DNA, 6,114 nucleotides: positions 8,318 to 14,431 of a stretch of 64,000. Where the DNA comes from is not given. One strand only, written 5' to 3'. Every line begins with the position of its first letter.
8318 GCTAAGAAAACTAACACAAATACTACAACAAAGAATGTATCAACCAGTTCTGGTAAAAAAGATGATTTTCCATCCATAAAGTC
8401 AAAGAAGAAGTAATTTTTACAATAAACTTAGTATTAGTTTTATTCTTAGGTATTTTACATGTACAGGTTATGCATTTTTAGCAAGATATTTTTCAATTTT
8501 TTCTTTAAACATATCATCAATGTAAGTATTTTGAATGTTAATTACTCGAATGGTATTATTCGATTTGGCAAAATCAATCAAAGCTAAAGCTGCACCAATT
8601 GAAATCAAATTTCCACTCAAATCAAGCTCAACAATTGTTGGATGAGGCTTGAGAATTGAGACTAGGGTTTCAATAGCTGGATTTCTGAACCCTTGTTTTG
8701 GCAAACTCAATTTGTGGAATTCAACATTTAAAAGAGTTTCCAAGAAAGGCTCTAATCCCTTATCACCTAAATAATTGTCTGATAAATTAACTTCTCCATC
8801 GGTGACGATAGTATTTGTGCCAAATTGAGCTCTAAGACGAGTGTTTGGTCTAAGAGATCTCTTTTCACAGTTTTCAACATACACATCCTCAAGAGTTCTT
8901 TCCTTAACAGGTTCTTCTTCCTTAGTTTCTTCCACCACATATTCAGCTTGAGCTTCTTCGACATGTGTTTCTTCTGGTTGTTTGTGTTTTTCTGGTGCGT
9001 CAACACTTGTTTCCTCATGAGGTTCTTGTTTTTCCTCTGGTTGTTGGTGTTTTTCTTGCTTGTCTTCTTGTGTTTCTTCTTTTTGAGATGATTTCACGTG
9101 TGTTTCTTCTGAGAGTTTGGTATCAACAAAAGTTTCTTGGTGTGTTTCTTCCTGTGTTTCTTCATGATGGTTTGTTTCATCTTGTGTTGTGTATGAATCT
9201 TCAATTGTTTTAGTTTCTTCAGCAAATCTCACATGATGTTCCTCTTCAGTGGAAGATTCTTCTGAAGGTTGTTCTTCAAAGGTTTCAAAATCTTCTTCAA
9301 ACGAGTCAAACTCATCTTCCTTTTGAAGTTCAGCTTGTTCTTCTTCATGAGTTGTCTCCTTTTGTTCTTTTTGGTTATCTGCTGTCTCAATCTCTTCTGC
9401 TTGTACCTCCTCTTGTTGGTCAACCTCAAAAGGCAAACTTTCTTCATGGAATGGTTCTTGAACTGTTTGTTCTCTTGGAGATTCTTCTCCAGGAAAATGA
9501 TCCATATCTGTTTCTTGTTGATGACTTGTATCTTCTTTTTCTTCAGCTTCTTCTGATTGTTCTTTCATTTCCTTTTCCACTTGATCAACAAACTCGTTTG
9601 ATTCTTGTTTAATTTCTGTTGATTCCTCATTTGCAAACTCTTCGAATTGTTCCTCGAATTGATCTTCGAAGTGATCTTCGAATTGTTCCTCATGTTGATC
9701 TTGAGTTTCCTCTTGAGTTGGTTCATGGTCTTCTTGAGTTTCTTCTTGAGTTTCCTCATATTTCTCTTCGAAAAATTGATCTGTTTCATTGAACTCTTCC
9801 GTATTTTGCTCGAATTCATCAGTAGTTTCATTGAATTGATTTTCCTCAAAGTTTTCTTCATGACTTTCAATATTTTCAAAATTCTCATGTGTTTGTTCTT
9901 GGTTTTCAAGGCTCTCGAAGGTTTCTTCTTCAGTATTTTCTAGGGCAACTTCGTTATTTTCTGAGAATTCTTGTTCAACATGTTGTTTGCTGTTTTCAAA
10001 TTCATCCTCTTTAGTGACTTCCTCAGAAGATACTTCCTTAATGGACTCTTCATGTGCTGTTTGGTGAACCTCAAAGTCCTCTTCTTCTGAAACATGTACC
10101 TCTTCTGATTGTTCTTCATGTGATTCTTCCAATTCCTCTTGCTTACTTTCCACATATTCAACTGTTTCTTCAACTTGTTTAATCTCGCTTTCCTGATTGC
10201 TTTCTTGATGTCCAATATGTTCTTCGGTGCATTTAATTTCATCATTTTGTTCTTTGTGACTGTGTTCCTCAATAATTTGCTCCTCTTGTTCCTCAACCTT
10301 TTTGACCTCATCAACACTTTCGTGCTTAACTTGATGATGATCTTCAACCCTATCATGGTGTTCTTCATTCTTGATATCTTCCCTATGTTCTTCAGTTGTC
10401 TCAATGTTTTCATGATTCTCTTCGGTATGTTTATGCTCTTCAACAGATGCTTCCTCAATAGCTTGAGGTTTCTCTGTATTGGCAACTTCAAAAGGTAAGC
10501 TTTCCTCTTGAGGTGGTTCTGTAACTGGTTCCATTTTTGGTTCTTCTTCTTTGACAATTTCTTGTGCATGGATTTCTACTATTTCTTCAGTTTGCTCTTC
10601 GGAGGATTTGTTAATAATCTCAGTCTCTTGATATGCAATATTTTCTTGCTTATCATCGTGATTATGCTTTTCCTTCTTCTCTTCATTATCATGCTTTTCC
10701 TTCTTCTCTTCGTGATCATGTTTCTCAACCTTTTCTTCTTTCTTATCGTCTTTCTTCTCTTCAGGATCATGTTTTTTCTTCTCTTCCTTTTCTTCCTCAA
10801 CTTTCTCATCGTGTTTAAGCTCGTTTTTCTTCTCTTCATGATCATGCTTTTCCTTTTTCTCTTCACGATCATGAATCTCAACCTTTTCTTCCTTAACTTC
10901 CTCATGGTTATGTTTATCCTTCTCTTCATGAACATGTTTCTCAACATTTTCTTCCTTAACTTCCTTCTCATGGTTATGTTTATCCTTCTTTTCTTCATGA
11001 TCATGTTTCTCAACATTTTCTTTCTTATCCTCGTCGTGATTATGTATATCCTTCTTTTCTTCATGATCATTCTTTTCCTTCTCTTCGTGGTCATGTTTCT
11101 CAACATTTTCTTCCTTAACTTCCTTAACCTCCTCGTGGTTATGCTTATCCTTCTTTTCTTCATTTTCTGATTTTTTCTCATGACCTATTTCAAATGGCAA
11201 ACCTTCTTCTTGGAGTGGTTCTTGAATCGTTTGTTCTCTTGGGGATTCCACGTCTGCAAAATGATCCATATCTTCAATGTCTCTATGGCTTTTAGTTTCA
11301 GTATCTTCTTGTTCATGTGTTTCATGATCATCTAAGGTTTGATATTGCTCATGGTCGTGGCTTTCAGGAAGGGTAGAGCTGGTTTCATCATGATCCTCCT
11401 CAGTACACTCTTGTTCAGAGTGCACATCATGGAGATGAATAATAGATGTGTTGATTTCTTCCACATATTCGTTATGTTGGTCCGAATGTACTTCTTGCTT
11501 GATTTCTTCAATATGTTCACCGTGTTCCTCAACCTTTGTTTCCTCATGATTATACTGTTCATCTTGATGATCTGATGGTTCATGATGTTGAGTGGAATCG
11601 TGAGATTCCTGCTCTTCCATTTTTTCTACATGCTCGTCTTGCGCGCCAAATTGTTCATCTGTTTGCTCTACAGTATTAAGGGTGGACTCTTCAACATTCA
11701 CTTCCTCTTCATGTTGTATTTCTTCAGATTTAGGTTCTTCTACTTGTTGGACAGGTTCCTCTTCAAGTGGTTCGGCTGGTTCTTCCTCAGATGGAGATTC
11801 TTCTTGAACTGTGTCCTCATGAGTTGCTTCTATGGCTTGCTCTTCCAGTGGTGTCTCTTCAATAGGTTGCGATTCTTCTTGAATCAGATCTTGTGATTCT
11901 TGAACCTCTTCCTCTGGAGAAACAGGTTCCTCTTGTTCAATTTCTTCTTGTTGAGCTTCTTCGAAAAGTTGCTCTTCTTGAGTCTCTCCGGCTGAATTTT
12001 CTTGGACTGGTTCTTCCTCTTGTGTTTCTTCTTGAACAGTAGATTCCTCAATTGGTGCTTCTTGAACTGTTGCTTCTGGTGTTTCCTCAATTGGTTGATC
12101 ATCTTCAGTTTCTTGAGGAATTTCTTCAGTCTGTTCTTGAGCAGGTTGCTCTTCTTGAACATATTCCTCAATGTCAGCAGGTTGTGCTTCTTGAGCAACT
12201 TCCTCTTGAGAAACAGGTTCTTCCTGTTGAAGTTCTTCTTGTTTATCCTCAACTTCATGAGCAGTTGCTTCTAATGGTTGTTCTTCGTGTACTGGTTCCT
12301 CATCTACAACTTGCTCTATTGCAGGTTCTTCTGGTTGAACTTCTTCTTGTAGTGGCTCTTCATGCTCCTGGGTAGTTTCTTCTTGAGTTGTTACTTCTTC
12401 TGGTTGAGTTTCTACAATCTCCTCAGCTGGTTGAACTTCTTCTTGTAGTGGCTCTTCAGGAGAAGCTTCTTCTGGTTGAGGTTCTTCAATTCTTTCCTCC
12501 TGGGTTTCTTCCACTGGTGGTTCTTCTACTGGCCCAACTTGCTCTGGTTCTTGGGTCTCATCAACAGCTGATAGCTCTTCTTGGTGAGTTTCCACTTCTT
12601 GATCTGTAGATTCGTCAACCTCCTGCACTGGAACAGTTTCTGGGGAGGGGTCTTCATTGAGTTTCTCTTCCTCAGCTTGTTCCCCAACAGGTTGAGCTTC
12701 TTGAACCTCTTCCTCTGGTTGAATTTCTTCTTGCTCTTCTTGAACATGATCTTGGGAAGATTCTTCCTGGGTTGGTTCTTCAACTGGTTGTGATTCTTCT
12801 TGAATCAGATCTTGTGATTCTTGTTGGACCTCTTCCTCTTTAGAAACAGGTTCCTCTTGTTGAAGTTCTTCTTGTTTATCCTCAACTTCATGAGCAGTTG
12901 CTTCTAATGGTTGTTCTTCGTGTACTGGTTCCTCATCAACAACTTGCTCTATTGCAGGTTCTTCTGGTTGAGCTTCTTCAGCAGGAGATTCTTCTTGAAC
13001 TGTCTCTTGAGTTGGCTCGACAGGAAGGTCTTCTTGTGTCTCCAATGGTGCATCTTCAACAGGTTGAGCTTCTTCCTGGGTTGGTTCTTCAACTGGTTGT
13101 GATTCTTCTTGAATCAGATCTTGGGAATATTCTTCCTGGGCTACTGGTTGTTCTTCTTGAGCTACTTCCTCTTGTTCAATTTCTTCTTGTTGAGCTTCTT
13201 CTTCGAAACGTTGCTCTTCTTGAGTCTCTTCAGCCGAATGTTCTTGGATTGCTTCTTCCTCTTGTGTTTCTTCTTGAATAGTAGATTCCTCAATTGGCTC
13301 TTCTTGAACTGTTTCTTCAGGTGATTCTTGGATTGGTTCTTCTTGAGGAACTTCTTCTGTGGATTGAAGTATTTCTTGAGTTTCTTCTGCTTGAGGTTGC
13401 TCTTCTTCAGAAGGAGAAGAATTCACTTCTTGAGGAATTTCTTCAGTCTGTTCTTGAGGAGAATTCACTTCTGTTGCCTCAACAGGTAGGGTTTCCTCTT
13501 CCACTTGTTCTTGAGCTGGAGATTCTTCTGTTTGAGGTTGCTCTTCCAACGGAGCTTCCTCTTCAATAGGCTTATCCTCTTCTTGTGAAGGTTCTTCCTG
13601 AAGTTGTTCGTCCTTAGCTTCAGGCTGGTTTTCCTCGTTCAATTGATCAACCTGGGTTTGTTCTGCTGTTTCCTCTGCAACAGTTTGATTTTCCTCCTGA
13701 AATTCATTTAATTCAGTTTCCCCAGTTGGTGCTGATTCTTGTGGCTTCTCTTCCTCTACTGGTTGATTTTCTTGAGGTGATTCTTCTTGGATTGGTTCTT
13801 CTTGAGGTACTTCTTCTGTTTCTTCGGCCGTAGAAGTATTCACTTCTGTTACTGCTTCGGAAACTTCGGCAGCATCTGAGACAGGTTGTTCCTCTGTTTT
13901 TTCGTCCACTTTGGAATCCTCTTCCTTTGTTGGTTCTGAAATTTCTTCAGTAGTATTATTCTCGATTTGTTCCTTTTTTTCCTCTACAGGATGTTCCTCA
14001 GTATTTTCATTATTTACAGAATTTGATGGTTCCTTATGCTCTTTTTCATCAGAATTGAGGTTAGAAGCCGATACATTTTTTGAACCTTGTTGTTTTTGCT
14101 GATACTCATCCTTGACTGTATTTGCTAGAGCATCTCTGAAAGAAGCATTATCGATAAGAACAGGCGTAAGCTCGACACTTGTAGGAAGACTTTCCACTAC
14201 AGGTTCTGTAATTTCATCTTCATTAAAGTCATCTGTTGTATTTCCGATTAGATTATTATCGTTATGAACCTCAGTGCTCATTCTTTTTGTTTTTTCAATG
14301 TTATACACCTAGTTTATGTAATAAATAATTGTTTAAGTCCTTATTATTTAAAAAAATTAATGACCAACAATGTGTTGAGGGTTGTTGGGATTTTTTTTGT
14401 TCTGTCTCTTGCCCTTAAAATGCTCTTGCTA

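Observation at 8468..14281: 1,937-aa hyper-acidic protein built from nested tandem repeats with an RNI-like LRR cap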

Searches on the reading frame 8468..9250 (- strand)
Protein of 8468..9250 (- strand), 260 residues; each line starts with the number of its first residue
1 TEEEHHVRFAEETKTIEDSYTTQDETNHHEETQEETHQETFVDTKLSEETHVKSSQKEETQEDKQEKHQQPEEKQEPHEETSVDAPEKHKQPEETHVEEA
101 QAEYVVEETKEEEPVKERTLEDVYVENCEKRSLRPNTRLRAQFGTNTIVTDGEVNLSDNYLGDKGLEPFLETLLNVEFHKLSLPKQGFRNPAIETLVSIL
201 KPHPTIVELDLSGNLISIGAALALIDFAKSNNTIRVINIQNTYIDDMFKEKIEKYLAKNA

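Call 6: search_protein_families(library=pfam, proteins=[window:8468-9250:-], max_evalue=0.1)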
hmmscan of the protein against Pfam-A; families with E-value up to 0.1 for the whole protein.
window:8468-9250:- (260 aa): 1 family
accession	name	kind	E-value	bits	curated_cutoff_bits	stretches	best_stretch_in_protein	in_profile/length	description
PF13516.12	LRR_6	-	0.0013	19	23.4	0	153-169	7-23/24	Leucine Rich repeat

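Call 10: find_homologous_proteins(query=window:8471-9130:-, max_evalue=0.001)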
Query window:8471-9130:-: 315 candidates shared short words with the query, none scored E <= 0.001.

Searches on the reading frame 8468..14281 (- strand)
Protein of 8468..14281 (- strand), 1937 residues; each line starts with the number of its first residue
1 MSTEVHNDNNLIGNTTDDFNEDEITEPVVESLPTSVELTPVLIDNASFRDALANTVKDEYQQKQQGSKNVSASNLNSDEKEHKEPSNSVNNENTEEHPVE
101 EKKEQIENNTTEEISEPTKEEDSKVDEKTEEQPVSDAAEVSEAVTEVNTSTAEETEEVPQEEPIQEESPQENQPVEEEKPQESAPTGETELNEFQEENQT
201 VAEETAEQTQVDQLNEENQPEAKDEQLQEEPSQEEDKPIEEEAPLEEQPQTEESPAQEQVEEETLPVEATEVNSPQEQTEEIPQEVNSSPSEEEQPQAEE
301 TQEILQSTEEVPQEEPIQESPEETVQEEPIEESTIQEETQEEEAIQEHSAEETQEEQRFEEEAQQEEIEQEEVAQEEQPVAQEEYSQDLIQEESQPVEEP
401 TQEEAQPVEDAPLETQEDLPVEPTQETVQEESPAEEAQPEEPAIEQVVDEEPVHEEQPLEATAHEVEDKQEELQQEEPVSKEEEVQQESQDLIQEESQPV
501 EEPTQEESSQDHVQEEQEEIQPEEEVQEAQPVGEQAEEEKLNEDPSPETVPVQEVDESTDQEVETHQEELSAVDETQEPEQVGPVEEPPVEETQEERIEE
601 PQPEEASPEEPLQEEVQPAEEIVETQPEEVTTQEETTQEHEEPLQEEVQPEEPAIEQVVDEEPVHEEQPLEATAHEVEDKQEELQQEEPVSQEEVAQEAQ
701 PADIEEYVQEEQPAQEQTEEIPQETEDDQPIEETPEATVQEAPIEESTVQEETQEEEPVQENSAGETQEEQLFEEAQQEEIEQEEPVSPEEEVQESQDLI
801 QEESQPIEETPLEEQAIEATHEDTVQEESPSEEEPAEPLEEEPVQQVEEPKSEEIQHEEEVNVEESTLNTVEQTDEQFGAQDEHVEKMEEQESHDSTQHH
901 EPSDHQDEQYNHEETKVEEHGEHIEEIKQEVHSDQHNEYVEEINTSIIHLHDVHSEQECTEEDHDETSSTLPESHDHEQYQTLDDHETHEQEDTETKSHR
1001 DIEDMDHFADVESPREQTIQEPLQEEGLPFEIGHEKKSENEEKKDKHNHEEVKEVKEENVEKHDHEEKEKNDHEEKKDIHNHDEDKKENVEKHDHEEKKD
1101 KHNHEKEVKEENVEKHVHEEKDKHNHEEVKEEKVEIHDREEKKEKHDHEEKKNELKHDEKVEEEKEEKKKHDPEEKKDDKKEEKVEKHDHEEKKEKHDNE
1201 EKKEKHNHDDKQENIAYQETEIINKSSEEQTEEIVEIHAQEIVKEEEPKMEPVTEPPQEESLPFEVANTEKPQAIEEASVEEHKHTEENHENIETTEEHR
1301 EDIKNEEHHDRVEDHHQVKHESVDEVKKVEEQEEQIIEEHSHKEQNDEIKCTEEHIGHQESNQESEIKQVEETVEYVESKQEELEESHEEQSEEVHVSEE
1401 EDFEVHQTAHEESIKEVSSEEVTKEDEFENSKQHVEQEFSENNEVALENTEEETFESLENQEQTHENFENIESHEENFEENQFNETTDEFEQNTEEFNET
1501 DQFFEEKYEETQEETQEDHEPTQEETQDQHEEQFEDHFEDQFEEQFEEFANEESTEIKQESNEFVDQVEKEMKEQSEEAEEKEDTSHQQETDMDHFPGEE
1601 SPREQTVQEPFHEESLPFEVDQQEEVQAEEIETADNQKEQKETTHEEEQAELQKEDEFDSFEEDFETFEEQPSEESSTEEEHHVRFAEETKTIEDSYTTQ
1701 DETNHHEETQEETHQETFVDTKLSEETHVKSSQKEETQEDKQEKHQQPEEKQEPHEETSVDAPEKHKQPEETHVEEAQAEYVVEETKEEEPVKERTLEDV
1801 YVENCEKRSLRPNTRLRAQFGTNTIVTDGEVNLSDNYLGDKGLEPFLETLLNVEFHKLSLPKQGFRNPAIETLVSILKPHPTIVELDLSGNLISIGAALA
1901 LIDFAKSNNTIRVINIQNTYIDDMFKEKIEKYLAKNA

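Call 6: search_protein_families(library=pfam, proteins=[window:8468-14281:-], max_evalue=0.1)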
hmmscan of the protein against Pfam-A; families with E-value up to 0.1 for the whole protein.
window:8468-14281:- (1937 aa): 0 families

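Call 9: list_cluster_members(proteins=[window:8468-14281:-, window:8468-14308:-, window:15003-16109:-])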
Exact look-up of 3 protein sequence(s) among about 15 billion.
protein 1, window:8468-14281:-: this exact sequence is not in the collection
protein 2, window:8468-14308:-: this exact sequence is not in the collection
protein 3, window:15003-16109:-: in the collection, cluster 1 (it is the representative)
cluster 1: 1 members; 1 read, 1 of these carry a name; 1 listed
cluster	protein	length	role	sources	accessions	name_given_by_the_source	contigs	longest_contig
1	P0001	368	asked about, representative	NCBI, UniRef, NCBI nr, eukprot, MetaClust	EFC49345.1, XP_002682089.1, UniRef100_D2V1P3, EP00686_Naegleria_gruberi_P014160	rhomboid domain-containing protein [Naegleria gruberi] | Rhomboid domain-containing protein n=1 Tax=Naegleria gruberi TaxID=5762 RepID=D2V1P3_NAEGR | XP_002682089.1 rhomboid domain-containing protein [Naegleria gruberi strain NEG-M]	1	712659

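Call 14: find_homologous_proteins(query=window:8471-14281:-, max_evalue=0.001)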
Query window:8471-14281:- (1937 aa): 2 proteins with E <= 0.001 among 8000 candidates.
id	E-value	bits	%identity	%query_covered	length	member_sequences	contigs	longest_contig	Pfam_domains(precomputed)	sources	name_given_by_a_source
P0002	1.3e-63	234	72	8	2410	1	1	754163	-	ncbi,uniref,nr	ncbi:hypothetical protein C9374_014364 [Naegleria lovaniensis]|uniref:Uncharacterized protein n=1 Ta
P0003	6.8e-63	231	69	9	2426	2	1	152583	-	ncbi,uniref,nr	ncbi:hypothetical protein FDP41_009509 [Naegleria fowleri]|uniref:Uncharacterized protein n=1 Tax=Na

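Call 51: search_protein_families(library=pfam, proteins=[P0003], max_evalue=0.01)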
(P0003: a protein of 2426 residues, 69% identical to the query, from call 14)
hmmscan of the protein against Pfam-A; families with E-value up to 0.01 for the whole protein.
P0003 (2426 aa): 0 families

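Call 56: list_cluster_members(proteins=[P0003, P0002, P0075, P0100, P0113, P0148, P0107, P0111, P0108])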
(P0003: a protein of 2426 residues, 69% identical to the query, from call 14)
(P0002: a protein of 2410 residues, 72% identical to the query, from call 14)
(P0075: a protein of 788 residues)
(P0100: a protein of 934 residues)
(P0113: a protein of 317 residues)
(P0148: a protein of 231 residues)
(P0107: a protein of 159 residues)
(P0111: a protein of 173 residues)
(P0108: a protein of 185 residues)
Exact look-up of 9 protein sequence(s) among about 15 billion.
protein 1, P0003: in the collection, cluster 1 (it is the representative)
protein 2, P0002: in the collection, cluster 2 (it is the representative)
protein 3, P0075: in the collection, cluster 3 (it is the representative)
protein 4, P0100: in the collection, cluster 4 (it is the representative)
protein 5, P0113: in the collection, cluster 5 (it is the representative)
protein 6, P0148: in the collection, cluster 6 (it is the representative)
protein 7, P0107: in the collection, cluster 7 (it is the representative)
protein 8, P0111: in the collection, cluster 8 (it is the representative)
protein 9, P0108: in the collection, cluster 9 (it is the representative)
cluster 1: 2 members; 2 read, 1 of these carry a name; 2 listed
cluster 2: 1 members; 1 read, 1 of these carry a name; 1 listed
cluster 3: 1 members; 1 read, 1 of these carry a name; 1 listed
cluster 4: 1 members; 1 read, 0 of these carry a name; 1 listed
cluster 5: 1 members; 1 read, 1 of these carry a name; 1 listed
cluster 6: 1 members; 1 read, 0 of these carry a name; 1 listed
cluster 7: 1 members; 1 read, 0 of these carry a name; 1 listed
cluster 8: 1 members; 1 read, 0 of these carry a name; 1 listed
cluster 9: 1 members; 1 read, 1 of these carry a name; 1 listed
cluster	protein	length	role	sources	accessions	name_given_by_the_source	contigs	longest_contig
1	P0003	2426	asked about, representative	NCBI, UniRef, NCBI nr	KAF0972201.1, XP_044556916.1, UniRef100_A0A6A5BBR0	hypothetical protein FDP41_009509 [Naegleria fowleri] | Uncharacterized protein n=1 Tax=Naegleria fowleri TaxID=5763 RepID=A0A6A5BBR0_NAEFO | uncharacterized protein FDP41_009509 [Naegleria fowleri]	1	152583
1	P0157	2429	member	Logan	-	-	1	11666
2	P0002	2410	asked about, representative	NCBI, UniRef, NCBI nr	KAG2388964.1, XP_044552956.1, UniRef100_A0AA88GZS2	hypothetical protein C9374_014364 [Naegleria lovaniensis] | Uncharacterized protein n=1 Tax=Naegleria lovaniensis TaxID=51637 RepID=A0AA88GZS2_NAELO | uncharacterized protein C9374_014364 [Naegleria lovaniensis]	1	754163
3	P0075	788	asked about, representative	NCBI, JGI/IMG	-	hypothetical protein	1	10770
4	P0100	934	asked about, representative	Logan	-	-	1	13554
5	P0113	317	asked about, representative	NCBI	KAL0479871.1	hypothetical protein AKO1_007374, partial [Acrasis kona]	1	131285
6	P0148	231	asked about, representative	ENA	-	-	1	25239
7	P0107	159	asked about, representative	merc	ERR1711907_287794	-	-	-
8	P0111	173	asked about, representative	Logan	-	-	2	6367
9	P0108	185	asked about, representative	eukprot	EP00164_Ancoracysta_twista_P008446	GFYU01012228.1.p1 GENE.GFYU01012228.1~~GFYU01012228.1.p1 ORF type:complete len:186 ...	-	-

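Call 57: find_encoding_contigs(protein=P0003, flank=10000, max_places=3)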
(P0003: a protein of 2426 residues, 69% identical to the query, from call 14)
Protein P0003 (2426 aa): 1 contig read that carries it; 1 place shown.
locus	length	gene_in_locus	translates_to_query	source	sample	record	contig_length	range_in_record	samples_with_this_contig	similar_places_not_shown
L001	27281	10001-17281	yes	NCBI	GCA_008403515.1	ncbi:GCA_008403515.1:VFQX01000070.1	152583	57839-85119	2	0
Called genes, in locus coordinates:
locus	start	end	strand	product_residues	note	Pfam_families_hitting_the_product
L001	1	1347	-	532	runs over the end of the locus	PF00171:Aldedh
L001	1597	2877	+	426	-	-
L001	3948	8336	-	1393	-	PF00515:TPR_1 (faint), PF07719:TPR_2 (faint), PF13176:TPR_7 (faint), PF13181:TPR_8 (faint), PF13374:TPR_10 (faint), PF13428:TPR_14 (faint), PF24885:TPR_NPHP3, PF13424:TPR_12, +4 more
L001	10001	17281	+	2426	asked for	-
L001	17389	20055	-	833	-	PF00097:zf-C3HC4, PF13445:zf-RING_UBOX, PF13639:zf-RING_2, PF13920:zf-C3HC4_3 (weak), PF13923:zf-C3HC4_2, PF14634:zf-RING_5 (weak), PF15227:zf-C3HC4_4, PF24921:RING_XB3-XBAT31 (weak)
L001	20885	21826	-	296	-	-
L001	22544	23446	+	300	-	PF01048:PNP_UDP_1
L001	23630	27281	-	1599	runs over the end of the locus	PF13475:DUF4116, PF02955:GSH-S_ATP (faint), PF13475:DUF4116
